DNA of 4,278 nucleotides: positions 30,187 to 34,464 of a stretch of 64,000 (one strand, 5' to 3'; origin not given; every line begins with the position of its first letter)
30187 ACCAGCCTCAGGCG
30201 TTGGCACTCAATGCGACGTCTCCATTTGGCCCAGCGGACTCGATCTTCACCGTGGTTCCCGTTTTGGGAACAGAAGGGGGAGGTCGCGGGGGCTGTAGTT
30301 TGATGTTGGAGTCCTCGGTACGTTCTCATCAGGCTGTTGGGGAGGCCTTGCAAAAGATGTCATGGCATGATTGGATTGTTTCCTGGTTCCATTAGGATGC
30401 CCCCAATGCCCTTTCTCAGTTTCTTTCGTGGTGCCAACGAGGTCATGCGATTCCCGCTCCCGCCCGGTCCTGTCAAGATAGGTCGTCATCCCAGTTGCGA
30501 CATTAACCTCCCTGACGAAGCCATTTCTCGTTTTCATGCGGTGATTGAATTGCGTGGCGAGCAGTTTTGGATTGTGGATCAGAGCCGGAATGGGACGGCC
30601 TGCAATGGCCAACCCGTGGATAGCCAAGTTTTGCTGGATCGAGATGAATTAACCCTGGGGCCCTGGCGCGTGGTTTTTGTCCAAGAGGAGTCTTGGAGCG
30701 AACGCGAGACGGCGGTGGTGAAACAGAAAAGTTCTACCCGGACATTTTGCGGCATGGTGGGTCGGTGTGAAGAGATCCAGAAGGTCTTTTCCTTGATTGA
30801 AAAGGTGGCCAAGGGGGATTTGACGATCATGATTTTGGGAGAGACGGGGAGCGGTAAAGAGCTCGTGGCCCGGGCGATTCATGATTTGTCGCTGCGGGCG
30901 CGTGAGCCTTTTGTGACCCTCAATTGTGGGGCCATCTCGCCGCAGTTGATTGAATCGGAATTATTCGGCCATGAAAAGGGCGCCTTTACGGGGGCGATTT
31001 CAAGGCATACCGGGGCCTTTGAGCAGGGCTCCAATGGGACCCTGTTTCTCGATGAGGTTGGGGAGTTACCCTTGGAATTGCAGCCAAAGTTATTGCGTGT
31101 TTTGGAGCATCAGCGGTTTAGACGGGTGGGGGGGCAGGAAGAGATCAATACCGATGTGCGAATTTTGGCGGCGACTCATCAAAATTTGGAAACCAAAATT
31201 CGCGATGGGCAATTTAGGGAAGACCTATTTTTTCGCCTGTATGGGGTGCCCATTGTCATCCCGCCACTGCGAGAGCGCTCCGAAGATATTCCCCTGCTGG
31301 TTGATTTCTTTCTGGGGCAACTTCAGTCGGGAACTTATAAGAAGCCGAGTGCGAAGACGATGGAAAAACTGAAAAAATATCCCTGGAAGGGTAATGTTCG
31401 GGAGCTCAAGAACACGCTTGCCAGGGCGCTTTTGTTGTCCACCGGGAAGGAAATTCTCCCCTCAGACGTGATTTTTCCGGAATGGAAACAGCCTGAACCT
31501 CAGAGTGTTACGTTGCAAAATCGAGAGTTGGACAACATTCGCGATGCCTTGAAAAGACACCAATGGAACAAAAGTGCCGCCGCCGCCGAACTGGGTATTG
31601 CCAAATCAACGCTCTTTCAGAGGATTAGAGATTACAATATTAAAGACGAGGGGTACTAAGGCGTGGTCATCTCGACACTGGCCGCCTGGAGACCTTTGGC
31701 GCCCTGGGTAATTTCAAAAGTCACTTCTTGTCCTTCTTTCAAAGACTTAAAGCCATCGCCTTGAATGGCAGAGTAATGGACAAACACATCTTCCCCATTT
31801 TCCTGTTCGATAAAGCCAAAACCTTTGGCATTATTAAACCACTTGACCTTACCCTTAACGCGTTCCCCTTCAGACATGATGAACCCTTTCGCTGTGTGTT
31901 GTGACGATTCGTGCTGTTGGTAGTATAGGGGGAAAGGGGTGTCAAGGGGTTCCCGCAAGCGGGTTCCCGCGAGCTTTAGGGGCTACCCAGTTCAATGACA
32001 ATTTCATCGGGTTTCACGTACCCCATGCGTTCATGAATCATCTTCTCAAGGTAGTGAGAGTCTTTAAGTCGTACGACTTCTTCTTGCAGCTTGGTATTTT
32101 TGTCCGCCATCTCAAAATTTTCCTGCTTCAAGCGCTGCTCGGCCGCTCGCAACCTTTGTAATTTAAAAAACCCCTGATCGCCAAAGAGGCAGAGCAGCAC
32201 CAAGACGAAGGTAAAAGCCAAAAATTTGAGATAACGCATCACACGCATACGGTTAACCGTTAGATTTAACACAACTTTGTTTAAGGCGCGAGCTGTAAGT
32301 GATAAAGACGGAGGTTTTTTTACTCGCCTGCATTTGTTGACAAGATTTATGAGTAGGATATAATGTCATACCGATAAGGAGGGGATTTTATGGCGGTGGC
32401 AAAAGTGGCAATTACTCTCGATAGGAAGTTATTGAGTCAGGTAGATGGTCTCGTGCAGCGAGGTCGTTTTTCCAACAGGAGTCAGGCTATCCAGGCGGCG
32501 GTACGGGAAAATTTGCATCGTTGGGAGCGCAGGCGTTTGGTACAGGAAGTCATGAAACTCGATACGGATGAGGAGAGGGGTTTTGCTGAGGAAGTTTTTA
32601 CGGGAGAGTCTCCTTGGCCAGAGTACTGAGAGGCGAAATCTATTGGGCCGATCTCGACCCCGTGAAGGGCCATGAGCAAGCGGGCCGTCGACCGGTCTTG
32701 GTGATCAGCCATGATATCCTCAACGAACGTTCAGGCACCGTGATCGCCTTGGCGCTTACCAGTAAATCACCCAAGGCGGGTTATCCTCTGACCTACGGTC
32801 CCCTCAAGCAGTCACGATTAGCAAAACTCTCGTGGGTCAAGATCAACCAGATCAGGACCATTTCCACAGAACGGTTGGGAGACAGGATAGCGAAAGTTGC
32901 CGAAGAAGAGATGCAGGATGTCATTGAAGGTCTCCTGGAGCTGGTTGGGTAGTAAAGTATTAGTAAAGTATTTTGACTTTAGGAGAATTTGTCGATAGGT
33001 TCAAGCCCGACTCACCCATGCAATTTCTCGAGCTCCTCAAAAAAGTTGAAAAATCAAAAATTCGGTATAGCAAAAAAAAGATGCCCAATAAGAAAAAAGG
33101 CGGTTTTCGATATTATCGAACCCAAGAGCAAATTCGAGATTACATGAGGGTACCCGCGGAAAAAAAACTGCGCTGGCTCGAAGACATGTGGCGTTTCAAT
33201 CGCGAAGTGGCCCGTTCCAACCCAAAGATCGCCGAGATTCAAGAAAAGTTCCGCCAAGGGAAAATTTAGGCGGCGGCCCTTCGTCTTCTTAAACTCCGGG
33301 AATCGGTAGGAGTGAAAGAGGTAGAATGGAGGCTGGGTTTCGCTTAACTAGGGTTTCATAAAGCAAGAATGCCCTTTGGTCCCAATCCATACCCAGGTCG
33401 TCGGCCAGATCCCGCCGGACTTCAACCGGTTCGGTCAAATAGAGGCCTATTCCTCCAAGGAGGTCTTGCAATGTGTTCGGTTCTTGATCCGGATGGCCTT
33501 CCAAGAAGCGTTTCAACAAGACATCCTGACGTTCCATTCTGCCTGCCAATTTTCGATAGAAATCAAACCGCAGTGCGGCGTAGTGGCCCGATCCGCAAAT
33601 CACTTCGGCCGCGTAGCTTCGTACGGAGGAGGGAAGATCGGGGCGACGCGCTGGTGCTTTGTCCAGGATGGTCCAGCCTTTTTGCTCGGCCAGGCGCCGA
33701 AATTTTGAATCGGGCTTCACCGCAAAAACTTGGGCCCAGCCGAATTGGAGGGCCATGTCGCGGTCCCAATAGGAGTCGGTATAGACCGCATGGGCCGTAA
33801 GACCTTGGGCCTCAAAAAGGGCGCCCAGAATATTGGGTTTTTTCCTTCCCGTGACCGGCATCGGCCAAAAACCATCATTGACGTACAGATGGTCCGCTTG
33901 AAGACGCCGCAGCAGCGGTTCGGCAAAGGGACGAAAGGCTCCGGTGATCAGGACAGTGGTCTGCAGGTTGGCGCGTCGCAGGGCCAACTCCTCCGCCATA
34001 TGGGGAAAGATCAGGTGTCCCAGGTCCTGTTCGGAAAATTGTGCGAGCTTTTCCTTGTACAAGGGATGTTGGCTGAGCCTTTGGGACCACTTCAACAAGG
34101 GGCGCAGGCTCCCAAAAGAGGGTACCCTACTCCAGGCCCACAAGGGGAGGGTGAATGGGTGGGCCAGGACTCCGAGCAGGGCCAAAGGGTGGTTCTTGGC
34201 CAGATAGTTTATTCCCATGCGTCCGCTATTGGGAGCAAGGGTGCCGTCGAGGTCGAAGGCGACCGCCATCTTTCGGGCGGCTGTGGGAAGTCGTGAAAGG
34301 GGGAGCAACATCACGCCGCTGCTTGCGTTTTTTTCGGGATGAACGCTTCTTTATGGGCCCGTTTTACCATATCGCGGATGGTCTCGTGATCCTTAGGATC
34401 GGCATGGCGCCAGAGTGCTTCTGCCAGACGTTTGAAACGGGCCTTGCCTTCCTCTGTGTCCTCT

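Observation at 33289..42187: Four-gene operon built around an 1893-aa orphan protein: candidate undescribed system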

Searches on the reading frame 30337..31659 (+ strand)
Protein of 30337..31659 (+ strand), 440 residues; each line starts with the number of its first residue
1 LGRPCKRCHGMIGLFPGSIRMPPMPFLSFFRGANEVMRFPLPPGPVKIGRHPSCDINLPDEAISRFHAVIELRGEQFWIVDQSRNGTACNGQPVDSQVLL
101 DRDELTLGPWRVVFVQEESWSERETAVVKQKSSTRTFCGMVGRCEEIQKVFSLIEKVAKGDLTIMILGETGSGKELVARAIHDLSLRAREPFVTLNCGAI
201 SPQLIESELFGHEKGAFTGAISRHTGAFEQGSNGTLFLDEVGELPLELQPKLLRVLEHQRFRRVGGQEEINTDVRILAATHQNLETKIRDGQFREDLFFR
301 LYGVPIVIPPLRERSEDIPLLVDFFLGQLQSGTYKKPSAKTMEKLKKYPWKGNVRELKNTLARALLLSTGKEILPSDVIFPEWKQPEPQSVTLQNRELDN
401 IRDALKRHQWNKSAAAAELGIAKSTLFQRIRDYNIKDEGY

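Call 14: search_protein_families(library=pfam, proteins=[window:30337-31659:+], max_evalue=0.001)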
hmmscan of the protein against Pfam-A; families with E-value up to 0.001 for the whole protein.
window:30337-31659:+ (440 aa): 10 families
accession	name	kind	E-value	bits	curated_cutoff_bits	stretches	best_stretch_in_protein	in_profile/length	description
PF00158.32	Sigma54_activat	-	3.9e-68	228.8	20.2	1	141-306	2-167/168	Sigma-54 interaction domain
PF14532.12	Sigma54_activ_2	-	2.4e-19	70.4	25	1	141-311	1-138/138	Sigma-54 interaction domain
PF25601.1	AAA_lid_14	-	4e-19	68.6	27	1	312-378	1-70/87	AAA+ ATPase lid domain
PF00498.31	FHA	-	1.6e-17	64.2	20.7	1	46-108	1-67/67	FHA domain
PF16697.10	Yop-YscD_cpl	-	1.1e-14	54.9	33.2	1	29-117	2-93/94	Inner membrane component of T3SS, cytoplasmic domain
PF02954.25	HTH_8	-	8.4e-08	32.3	22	1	397-433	6-42/42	Bacterial regulatory protein, Fis family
PF07728.20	AAA_5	-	1.3e-06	29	22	1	164-282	2-123/139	AAA domain (dynein-related subfamily)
PF13191.12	AAA_16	-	8.2e-05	23.6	32.6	1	141-204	3-72/167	AAA ATPase domain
PF01078.27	Mg_chelatase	-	0.00013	21.8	20.3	0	155-275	16-151/207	Magnesium chelatase, subunit ChlI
PF07724.20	AAA_2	-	0.00022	21.8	27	1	163-282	5-124/166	AAA domain (Cdc48 subfamily)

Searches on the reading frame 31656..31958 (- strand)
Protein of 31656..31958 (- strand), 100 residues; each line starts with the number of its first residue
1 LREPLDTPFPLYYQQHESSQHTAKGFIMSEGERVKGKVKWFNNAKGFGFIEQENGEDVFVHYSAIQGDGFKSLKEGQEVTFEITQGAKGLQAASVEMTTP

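Call 20: search_protein_families(library=pfam, proteins=[window:31656-31958:-], max_evalue=0.01)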
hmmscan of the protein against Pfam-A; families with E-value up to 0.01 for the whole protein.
window:31656-31958:- (100 aa): 4 families
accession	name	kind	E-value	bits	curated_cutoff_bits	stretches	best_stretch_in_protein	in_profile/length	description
PF00313.28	CSD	-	2.4e-29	101.5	27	1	35-96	2-64/66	'Cold-shock' DNA-binding domain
PF00575.29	S1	-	0.00027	21.7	22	1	30-88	4-64/74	S1 RNA binding domain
PF08206.17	OB_RNB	-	0.0017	18.5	24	1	43-65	6-29/58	Ribonuclease B OB domain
PF22707.2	S1CSD-TOTE-2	-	0.0032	17.9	27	1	33-67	2-29/60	S1/CSD-like domain 2 of the TOTE conflict systems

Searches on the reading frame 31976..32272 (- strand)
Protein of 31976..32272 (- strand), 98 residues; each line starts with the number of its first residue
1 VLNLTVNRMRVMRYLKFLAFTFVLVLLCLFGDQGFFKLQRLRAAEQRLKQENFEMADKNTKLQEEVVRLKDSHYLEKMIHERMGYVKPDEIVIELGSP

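Call 20: search_protein_families(library=pfam, proteins=[window:31976-32272:-], max_evalue=0.01)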
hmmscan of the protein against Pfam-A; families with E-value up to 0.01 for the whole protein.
window:31976-32272:- (98 aa): 1 family
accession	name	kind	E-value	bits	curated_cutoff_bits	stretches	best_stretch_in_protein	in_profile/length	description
PF04977.20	DivIC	-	6.5e-15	55.2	28.9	1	22-94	3-76/80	Septum formation initiator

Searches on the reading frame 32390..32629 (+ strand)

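Call 20: search_protein_families(library=pfam, proteins=[window:32390-32629:+], max_evalue=0.01)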
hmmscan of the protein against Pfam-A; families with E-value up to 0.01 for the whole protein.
window:32390-32629:+ (79 aa): 3 families
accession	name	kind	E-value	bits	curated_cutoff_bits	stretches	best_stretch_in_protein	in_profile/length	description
PF17723.7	RHH_8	-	2.2e-06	28.2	25.4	1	4-46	4-46/119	Ribbon-Helix-Helix transcriptional regulator family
PF01402.27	RHH_1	-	0.00024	21.4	20.5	1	7-42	3-37/39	Ribbon-helix-helix protein, copG family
PF23434.1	DUF7120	-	0.0047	17.3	27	1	4-36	2-34/70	Family of unknown function (DUF7120)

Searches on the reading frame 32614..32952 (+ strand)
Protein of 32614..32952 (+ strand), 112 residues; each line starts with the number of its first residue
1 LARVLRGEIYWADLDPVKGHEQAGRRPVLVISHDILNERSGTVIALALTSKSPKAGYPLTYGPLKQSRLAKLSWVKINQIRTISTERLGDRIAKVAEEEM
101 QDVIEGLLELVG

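Call 20: search_protein_families(library=pfam, proteins=[window:32614-32952:+], max_evalue=0.01)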
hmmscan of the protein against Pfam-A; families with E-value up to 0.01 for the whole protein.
window:32614-32952:+ (112 aa): 1 family
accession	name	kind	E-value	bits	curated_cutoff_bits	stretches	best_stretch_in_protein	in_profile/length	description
PF02452.23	PemK_toxin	-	1.1e-30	106.4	23.1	1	6-109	2-107/109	PemK-like, MazF-like toxin of type II toxin-antitoxin system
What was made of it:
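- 32390..32952 (+): mazEF-type toxin-antitoxin pair (RHH antitoxin + PemK toxin), convergent with the HAD gene. This is context, not part of the operon. Call 20.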

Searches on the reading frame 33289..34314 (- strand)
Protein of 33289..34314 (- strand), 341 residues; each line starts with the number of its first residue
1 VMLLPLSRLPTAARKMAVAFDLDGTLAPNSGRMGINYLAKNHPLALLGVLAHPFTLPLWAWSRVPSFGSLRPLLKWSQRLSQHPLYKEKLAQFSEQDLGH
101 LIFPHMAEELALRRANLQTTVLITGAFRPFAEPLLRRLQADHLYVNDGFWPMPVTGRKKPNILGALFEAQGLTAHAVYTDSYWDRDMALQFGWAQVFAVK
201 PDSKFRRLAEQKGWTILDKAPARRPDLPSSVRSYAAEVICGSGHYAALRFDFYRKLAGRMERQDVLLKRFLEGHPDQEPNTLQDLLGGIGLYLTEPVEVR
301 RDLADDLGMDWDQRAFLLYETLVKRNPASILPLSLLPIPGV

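Call 7: search_protein_families(library=pfam, proteins=[window:33289-34314:-], max_evalue=1)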
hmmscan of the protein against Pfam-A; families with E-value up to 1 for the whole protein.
window:33289-34314:- (341 aa): 3 families
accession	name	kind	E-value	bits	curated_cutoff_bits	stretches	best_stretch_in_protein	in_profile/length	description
PF12710.13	HAD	-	1.2e-13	52.3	27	1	18-188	1-188/189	haloacid dehalogenase-like hydrolase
PF00702.32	Hydrolase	-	1.7e-06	29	26.4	1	16-192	2-191/191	haloacid dehalogenase-like hydrolase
PF08457.15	Sfi1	-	0.32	9.9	22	1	66-116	78-128/570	Sfi1 spindle body protein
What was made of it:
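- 33289..34314 (-): HAD-superfamily phosphatase-like gene with a conserved ~120-aa C-terminal extension. Its start overlaps the giant's stop. PF12710, 52 bits (call 7).
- On HAD superfamily hydrolase (33289-34314): PF12710, 52.3 bits (cut-off 27), and PF00702, 29 bits (cut-off 26.4) (call 7).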

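Call 8: search_protein_families(library=ncbifam, proteins=[window:33289-34314:-], max_evalue=1)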
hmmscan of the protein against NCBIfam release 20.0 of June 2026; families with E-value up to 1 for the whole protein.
window:33289-34314:- (341 aa): 6 families
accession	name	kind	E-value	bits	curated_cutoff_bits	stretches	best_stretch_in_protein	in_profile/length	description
NF052360.1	HolPasePseu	equivalog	0.0002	21.1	280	1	170-218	170-216/218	histidinol-phosphatase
TIGR01488.1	HAD-SF-IB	subfamily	0.00057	19.9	45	1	81-147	54-119/177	HAD-IB family phosphatase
TIGR01490.1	HAD-SF-IB-hyp1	subfamily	0.00081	19.7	98.3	1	91-146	77-132/202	HAD-IB family hydrolase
NF009697.0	PRK13222.1-4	equivalog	0.0016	17.8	327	1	16-143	8-136/232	phosphoglycolate phosphatase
NF009694.0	PRK13222.1-1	equivalog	0.013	14.9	415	1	97-140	107-150/252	phosphoglycolate phosphatase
NF052359.1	HolPaseNeis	equivalog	0.048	13.4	400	1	177-218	180-219/221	histidinol-phosphatase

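Call 9: search_protein_families(library=padloc, proteins=[window:33289-34314:-], max_evalue=1)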
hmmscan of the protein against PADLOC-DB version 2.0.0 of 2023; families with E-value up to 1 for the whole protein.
window:33289-34314:- (341 aa): 0 families

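Call 24: find_homologous_proteins(query=window:33289-34311:-, max_evalue=0.001)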
Query window:33289-34311:- (340 aa): 3 proteins with E <= 0.001 among 8000 candidates.
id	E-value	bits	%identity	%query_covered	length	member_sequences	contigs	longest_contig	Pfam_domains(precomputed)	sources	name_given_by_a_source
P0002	1.1e-228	776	100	100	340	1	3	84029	PF00702.33,PF12710.14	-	-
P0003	9.9e-128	444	70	88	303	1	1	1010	PF00702.33,PF12710.14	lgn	-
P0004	3.1e-47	180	37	96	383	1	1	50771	PF12710.14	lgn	-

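Call 25: find_encoding_contigs(protein=P0004, flank=10000, max_places=6)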
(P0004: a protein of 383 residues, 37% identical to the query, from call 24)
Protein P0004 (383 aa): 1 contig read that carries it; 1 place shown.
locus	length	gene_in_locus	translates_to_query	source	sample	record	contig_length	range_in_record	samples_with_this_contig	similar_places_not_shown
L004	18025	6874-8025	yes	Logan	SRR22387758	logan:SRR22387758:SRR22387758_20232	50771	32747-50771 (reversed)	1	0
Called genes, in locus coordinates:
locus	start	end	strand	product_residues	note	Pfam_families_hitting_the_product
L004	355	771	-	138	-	PF07291:MauE (weak), PF07681:DoxX, PF13564:DoxX_2, PF04173:DoxD (weak)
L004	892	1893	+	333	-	PF04055:Radical_SAM, PF11946:DUF3463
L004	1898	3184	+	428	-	PF00202:Aminotran_3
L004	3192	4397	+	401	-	PF00150:Cellulase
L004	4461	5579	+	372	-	PF13173:AAA_14, PF13635:DUF4143, PF08279:HTH_11 (weak)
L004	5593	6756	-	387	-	PF13173:AAA_14, PF13635:DUF4143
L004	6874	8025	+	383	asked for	PF12710:HAD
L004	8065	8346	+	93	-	PF09527:ATPase_gene1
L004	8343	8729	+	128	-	PF03899:ATP-synt_I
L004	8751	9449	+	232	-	PF00119:ATP-synt_A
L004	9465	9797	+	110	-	PF00137:ATP-synt_C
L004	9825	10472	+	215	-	PF01712:dNK, PF13238:AAA_18 (faint), PF02223:Thymidylate_kin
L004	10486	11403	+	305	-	PF02548:Pantoate_transf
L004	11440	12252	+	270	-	PF02569:Pantoate_ligase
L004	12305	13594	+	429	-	PF22039:HUTI_composite_bact (weak), PF01979:Amidohydro_1, PF07969:Amidohydro_3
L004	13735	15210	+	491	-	-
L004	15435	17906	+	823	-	PF02771:Acyl-CoA_dh_N, PF02770:Acyl-CoA_dh_M, PF00441:Acyl-CoA_dh_1, PF09317:ACDH_C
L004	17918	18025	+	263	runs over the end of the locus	PF10108:DNA_pol_B_exo2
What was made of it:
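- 33289..34314 (-): The relative in L004 is stand-alone (call 25).
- On Conserved multi-gene system (operon-level family): The HAD relative is solitary in L004 (call 25).
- The HAD relative is stand-alone in L004: call 25. The HAD relative is stand-alone elsewhere (call 25).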

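Call 26: find_encoding_contigs(protein=P0003, flank=10000, max_places=6)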
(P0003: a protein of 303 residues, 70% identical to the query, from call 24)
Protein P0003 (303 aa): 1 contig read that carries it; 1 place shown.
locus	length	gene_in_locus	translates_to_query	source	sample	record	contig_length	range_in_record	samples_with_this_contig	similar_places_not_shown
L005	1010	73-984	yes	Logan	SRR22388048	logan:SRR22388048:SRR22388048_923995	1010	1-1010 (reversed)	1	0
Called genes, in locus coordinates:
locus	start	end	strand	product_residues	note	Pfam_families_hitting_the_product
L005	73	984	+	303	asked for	PF00702:Hydrolase (faint), PF12710:HAD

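Call 30: find_related_loci(query=A1, collection=genome_contigs, flank=10000)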
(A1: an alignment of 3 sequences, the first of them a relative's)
Query A1 (340 aa) in genome_contigs; peptide patterns used: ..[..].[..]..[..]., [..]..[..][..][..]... (x = any residue, [..] = any of these).
599 stretches matched a pattern (row limit reached: there are more); 10 encode a relative of the query (tblastn E <= 1e-3); 10 distinct loci.
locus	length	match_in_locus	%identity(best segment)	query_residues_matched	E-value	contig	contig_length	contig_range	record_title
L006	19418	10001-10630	29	16-217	1e-9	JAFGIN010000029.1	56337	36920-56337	MAG: Chitinispirillaceae bacterium isolate Zod_Metabat.210 k87_2191512, whole genome shotgun sequence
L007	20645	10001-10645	28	11-217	8e-8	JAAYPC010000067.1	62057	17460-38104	MAG: Fibrobacter sp. isolate AS22ysBPME_152 23179_AS22, whole genome shotgun sequence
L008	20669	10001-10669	27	10-219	4e-7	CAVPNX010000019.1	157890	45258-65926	MAG: uncultured Actinomycetes bacterium isolate MFD00032.bin.4.54 genome assembly, contig: contig_54960, whole genome sh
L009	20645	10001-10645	26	16-222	3e-6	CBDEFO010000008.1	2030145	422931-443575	MAG: Candidatus Latescibacterota bacterium isolate a4066e80-b4ac-45ed-9db6-0889b3e81570 genome assembly, contig: contig_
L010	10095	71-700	27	16-217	3e-6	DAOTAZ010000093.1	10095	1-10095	MAG TPA_asm: Chitinispirillaceae bacterium isolate AMR_MDS_2020 NODE_5670_length_10095_cov_4.289143, whole genome shotgu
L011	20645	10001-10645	24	12-215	8e-6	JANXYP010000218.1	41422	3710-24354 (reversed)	MAG: Chloroflexi bacterium isolate GL140_3_metabat_63 GL140_3_k141_2526970, whole genome shotgun sequence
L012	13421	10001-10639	25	16-220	8e-6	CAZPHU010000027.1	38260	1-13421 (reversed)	MAG TPA_asm: uncultured Fibrobacterota bacterium isolate SRP252850_co1_331 genome assembly, contig: NODE_1659_length_382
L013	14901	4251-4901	23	14-222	9e-6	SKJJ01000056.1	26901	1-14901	MAG: Chitinispirillum sp. isolate CSBr16_98 CSBr16-1056, whole genome shotgun sequence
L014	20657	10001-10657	26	14-219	9e-6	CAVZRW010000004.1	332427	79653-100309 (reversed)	MAG: uncultured Actinomycetes bacterium isolate MFD00905.bin.2.38 genome assembly, contig: contig_23256, whole genome sh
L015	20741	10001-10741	23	6-240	3e-5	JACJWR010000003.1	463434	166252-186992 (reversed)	MAG: Actinomycetota bacterium isolate HK-STAS-ACTI-14 HK-STAS-ACTI-14_3, whole genome shotgun sequence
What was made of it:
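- Tried and rejected: The same scan with the HAD alignment gave only distant HAD domains of <=29% identity in Fibrobacterota, Chitinispirillaceae, Latescibacterota, Actinomycetota and Chloroflexi MAGs, so the organism could not be placed (call 30).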

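Call 71: search_solved_structures(query=A1, max_evalue=0.1)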
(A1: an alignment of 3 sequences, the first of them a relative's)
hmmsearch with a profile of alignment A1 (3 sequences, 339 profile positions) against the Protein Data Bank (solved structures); distinct sequences matched with E-value up to 0.1: 7.
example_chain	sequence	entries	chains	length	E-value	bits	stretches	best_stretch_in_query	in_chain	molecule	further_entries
6cri_B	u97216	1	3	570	0.029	16.6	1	254-305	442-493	AP-1 complex subunit beta-1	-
7r4h_B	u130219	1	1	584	0.031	16.5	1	254-305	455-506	AP-1 complex subunit beta-1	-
6cm9_B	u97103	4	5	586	0.031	16.5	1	254-305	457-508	AP-1 complex subunit beta-1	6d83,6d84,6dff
4hmy_B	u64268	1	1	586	0.032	16.4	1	254-305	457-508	AP-1 complex subunit beta-1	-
4p6z_B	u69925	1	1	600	0.034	16.4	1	254-305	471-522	AP-1 complex subunit beta-1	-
7ux3_B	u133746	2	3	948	0.06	15.5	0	254-305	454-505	AP-1 complex subunit beta-1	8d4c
8d4d_B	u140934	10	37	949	0.06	15.5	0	254-305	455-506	AP-1 complex subunit beta-1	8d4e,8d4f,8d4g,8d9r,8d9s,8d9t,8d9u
